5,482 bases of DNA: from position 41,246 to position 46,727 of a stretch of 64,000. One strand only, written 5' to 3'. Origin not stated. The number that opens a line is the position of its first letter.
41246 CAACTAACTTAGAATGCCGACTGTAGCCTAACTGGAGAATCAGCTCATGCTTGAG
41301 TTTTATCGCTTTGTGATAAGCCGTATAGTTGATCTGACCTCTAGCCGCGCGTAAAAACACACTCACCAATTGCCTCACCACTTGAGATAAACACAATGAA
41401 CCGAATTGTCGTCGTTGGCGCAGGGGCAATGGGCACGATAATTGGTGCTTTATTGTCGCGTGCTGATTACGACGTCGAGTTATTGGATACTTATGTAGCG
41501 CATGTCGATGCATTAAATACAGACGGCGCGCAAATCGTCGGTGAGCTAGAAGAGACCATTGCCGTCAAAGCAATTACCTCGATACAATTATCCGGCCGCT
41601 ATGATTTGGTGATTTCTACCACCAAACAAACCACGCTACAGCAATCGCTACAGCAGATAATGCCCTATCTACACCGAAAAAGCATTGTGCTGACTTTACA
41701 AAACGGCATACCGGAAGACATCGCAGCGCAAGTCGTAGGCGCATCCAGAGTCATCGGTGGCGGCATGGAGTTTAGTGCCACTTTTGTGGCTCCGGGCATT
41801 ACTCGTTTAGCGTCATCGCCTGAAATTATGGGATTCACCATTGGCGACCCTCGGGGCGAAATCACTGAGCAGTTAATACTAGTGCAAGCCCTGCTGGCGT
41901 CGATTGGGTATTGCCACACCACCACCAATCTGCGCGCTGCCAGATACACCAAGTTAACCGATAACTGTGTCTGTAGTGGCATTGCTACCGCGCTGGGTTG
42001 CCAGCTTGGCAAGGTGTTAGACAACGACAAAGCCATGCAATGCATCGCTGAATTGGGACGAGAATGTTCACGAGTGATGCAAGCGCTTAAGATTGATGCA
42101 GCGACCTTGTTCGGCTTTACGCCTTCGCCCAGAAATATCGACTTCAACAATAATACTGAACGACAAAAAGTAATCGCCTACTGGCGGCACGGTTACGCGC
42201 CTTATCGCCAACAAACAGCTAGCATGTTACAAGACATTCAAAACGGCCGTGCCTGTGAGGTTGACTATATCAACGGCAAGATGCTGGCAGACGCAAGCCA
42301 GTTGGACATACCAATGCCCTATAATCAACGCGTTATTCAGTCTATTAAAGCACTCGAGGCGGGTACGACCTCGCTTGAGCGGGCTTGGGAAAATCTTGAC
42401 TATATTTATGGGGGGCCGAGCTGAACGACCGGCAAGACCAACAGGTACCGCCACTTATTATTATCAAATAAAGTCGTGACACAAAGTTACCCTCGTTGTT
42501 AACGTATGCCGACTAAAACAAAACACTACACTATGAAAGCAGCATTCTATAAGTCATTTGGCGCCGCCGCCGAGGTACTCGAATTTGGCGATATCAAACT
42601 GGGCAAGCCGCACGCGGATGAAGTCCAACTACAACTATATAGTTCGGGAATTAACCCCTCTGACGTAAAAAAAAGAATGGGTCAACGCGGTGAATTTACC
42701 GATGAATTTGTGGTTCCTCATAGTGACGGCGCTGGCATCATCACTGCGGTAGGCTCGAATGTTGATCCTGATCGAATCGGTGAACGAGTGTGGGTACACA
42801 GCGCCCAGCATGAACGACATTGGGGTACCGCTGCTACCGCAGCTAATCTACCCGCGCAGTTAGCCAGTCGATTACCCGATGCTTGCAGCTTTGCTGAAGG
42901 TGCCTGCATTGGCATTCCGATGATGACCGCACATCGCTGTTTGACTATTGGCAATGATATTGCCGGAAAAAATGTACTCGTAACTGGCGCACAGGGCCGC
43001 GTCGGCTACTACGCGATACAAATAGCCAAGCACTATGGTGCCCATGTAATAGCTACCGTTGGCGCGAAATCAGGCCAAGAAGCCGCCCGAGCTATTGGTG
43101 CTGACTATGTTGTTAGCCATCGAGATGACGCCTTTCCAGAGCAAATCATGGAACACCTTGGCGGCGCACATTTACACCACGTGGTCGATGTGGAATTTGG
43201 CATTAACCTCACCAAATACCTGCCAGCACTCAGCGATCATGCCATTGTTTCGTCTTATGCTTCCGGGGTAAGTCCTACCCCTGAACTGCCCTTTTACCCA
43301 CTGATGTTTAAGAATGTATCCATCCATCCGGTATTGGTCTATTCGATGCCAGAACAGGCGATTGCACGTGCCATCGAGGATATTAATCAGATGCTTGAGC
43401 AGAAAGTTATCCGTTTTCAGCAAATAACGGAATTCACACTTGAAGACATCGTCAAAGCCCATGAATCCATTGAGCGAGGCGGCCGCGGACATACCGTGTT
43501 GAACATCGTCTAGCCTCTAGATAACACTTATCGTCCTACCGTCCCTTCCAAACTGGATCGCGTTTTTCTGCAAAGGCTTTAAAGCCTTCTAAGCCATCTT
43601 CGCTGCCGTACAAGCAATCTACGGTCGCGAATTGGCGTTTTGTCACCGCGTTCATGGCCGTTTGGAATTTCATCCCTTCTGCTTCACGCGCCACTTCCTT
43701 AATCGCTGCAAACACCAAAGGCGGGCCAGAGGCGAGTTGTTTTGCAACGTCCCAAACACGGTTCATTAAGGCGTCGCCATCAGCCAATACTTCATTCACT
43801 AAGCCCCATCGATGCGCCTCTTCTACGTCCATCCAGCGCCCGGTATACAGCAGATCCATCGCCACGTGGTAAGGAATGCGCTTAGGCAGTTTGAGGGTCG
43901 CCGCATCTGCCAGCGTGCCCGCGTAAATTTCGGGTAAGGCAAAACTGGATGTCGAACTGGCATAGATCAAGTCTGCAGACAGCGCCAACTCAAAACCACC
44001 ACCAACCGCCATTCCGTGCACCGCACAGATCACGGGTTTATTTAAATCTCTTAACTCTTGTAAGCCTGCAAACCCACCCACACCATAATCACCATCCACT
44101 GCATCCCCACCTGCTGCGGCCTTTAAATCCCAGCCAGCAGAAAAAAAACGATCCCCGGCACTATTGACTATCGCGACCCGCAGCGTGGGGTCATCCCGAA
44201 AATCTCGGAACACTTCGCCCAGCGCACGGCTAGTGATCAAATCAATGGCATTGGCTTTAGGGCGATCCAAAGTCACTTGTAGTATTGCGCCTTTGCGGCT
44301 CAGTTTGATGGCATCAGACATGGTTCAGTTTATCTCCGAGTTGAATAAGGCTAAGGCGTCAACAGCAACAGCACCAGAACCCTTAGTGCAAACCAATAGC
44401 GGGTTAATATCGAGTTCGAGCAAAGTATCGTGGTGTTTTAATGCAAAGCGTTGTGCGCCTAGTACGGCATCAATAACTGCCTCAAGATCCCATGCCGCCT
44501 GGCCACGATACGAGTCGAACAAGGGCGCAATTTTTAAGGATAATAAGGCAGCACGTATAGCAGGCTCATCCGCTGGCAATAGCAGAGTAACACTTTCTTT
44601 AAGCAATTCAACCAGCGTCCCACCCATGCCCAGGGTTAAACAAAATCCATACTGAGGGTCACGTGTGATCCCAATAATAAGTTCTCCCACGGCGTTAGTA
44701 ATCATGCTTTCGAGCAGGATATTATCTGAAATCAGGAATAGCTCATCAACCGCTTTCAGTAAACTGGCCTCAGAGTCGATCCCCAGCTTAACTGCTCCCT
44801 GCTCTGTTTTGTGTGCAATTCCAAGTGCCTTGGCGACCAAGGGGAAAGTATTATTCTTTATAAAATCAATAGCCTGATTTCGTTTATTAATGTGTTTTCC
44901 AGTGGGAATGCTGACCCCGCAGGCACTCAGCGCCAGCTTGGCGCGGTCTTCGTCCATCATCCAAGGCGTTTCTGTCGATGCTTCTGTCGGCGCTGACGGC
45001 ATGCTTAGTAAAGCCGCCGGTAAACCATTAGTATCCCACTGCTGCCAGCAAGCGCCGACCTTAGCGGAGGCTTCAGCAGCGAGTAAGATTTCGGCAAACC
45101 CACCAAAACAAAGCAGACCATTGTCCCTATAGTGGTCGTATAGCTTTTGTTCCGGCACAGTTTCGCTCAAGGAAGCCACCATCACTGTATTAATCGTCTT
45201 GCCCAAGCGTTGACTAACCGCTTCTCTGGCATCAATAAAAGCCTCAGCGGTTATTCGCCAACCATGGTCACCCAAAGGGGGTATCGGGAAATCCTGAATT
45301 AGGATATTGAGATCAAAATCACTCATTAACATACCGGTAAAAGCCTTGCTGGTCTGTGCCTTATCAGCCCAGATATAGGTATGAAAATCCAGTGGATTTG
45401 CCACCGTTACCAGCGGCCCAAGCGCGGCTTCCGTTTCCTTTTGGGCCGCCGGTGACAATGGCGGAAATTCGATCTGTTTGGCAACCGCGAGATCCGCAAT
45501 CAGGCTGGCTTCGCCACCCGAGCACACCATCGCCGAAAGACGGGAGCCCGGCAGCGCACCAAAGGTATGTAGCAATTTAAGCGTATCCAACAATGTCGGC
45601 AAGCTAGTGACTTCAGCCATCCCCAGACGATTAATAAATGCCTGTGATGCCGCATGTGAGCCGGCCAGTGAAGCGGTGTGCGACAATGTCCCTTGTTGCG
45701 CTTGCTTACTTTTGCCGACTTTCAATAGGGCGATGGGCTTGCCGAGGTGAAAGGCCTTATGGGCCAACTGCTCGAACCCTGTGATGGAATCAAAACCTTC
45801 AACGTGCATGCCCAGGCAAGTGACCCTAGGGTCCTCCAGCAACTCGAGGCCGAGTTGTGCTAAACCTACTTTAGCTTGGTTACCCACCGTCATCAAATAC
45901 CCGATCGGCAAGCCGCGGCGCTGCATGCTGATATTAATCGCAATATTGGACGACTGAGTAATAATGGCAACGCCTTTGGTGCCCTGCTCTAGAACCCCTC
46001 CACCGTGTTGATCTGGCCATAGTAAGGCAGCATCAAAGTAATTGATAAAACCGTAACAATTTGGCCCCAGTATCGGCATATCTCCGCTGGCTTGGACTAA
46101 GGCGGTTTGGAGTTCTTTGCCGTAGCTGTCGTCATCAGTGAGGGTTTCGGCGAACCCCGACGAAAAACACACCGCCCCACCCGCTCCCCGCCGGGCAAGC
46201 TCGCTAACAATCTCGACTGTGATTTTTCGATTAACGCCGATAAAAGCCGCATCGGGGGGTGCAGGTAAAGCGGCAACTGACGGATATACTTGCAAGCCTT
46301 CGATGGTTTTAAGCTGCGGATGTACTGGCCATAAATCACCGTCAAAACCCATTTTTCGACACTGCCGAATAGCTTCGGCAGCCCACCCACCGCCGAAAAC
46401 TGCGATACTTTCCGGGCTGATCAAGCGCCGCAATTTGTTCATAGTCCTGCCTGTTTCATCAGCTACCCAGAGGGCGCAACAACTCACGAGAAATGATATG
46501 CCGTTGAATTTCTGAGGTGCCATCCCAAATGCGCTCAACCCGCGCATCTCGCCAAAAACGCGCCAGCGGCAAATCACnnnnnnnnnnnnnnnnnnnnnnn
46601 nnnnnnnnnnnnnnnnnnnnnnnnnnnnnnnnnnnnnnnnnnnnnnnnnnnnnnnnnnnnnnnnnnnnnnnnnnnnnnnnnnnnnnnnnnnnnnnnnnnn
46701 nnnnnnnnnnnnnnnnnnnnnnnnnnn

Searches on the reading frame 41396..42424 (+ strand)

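Call 53: search_protein_families(library=pfam, proteins=[window:41396-42424:+], max_evalue=0.00001)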
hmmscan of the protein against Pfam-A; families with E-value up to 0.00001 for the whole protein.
window:41396-42424:+ (342 aa): 2 families
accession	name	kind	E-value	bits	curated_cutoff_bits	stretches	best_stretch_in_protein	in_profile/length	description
PF02558.23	ApbA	-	2.8e-26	92.4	22.2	1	4-141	1-140/150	Ketopantoate reductase PanE/ApbA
PF08546.17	ApbA_C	-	3.7e-25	89.1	22.7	1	178-321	1-125/125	Ketopantoate reductase PanE/ApbA C terminal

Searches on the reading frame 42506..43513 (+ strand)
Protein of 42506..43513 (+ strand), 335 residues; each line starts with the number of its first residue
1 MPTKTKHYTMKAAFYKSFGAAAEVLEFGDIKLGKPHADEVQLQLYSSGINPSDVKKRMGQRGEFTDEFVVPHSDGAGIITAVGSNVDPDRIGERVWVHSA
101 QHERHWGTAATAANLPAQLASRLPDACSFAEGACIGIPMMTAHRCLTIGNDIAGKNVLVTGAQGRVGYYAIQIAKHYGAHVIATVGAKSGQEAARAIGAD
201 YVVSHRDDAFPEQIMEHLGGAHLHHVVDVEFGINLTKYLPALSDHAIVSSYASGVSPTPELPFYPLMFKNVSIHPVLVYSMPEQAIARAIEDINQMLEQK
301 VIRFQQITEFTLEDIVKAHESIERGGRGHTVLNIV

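Call 53: search_protein_families(library=pfam, proteins=[window:42506-43513:+], max_evalue=0.00001)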
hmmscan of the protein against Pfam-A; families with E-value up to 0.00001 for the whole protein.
window:42506-43513:+ (335 aa): 2 families
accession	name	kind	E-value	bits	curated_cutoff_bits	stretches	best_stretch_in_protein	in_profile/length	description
PF00107.32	ADH_zinc_N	-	2.3e-17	63.6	31.8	1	166-290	2-124/129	Zinc-binding dehydrogenase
PF08240.17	ADH_N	-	4e-08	33.9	23.5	1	37-102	2-66/104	Alcohol dehydrogenase GroES-like domain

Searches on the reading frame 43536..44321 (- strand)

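Call 53: search_protein_families(library=pfam, proteins=[window:43536-44321:-], max_evalue=0.00001)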
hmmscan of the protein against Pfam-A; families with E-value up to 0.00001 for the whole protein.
window:43536-44321:- (261 aa): 2 families
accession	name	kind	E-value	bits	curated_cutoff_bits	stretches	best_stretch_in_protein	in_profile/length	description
PF00378.25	ECH_1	-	1.7e-57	195.1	27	1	10-260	3-250/251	Enoyl-CoA hydratase/isomerase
PF16113.10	ECH_2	-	3.7e-23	83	27.2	1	15-215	3-203/335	Enoyl-CoA hydratase/isomerase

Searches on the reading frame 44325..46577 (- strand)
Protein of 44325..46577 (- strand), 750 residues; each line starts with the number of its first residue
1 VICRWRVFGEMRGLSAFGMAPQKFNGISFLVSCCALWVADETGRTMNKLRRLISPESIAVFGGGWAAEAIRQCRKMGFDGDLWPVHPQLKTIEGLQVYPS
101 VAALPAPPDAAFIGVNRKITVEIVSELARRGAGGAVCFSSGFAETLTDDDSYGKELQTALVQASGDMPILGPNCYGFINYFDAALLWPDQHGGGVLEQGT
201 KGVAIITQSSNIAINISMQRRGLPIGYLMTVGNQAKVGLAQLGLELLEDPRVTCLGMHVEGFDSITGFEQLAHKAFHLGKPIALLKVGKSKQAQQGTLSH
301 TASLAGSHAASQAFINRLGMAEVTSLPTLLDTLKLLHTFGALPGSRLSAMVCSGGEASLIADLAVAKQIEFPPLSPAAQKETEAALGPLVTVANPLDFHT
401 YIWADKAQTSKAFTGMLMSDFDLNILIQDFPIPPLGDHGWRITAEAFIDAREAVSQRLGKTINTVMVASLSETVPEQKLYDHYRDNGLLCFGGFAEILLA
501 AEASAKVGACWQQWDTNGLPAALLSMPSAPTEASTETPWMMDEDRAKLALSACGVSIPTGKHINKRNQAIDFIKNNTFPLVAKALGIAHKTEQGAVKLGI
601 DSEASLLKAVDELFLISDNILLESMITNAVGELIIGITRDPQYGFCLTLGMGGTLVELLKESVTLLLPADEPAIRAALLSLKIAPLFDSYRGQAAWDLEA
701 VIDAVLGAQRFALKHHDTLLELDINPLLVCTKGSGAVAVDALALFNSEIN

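Call 53: search_protein_families(library=pfam, proteins=[window:44325-46577:-], max_evalue=0.00001)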
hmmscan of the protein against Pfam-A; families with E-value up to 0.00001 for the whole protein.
window:44325-46577:- (750 aa): 3 families
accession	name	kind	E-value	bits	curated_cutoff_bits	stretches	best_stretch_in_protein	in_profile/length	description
PF13549.11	ATP-grasp_5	-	7.1e-33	114.3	27.6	1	540-741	9-217/221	ATP-grasp domain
PF13607.11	Succ_CoA_lig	-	1.6e-25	89.9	27.4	1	202-336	3-138/138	Succinyl-CoA ligase like flavodoxin domain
PF13380.12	CoA_binding_2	-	5.6e-13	49.8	22.8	1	57-178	2-114/116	CoA binding domain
